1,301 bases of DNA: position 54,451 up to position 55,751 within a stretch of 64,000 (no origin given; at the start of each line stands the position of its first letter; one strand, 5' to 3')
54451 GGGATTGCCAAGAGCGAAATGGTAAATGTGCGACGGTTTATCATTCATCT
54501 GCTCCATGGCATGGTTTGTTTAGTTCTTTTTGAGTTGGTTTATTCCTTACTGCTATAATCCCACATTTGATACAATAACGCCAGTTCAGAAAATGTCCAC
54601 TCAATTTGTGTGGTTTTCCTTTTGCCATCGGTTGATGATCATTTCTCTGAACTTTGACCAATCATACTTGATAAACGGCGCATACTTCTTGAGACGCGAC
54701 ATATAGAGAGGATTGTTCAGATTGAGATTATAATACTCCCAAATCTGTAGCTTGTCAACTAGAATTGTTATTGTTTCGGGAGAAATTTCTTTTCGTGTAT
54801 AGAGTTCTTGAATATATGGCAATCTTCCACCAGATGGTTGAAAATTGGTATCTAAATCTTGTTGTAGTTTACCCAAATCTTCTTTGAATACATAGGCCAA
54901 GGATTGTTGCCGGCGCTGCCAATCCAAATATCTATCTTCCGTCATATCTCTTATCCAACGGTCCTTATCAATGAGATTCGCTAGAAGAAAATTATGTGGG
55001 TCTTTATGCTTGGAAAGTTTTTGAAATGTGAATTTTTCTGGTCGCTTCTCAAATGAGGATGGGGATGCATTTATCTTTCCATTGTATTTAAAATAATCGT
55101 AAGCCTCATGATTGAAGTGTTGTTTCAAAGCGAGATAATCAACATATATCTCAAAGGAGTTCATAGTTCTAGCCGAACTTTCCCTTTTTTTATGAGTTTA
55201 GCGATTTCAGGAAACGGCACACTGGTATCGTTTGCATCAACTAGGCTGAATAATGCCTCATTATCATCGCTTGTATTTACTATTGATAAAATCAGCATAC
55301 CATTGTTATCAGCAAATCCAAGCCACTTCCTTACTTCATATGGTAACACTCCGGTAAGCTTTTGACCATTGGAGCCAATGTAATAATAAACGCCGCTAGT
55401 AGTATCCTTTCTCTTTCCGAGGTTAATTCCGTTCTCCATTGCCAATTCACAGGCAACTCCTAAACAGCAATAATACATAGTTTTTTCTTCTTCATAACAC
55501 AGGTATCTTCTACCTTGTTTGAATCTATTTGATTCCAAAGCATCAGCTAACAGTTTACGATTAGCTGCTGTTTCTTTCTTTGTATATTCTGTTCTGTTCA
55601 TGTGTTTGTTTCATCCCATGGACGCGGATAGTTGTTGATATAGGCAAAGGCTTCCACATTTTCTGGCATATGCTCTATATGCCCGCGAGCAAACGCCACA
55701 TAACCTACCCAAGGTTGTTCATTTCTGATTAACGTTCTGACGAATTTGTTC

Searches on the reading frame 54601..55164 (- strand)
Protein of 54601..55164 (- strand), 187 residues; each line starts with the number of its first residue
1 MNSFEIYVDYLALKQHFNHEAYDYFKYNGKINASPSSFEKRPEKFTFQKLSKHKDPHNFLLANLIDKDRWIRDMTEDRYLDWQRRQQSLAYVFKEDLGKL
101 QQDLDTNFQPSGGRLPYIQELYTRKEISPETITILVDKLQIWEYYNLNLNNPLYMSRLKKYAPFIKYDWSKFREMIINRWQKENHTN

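Call 75: search_protein_families(library=phrogs, proteins=[window:54601-55164:-], max_evalue=0.001)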
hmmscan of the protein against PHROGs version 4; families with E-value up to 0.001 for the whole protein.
window:54601-55164:- (187 aa): 1 family
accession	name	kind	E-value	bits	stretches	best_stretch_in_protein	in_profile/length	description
phrog_269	-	DNA, RNA and nucleotide metabolism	5.5e-41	141.6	1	1-182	8-208/211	DNA helicase loader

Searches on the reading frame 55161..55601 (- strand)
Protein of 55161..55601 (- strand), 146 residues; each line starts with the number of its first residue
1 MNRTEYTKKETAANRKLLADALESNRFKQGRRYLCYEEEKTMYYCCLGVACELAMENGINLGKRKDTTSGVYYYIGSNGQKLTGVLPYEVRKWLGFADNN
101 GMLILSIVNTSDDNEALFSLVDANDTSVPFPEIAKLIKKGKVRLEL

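Call 4: search_protein_families(library=pfam, proteins=[window:55161-55601:-], max_evalue=1)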
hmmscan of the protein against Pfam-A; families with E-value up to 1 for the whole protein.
window:55161-55601:- (146 aa): 1 family
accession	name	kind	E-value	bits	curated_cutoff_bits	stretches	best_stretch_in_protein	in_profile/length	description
PF04725.17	PsbR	-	0.14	12.9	22.5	1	47-93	12-59/98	Photosystem II 10 kDa polypeptide PsbR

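Call 5: search_protein_families(library=phrogs, proteins=[window:55161-55601:-], max_evalue=0.1)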
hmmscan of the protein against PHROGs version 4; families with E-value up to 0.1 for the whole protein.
window:55161-55601:- (146 aa): 1 family
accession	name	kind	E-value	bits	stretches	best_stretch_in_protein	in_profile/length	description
phrog_18067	-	unknown function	3.6e-12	47.8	1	12-139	3-127/129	-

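Call 22: search_protein_families(library=ncbifam, proteins=[window:55161-55601:-], max_evalue=1)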
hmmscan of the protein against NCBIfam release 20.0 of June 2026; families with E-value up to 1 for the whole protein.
window:55161-55601:- (146 aa): 0 families

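Call 48: find_related_loci(query=window:55161-55601:-, collection=viral_contigs, flank=3000)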
Query window:55161-55601:- (146 aa) in viral_contigs; peptide patterns used: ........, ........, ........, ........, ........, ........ (x = any residue, [..] = any of these).
27 stretches matched a pattern; 4 encode a relative of the query (tblastn E <= 1e-3); 4 distinct loci.
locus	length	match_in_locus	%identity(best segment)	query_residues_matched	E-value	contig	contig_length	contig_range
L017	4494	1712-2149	100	1-146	1e-98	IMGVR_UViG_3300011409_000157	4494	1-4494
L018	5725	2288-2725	92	1-146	3e-90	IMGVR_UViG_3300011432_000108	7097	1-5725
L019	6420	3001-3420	62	2-145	5e-55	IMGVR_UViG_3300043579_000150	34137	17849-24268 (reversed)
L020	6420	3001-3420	62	2-145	5e-55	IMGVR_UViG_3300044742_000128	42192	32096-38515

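Call 65: search_protein_families(library=padloc, proteins=[window:55161-55601:-], max_evalue=0.01)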
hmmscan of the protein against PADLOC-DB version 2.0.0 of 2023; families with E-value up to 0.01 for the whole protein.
window:55161-55601:- (146 aa): 0 families
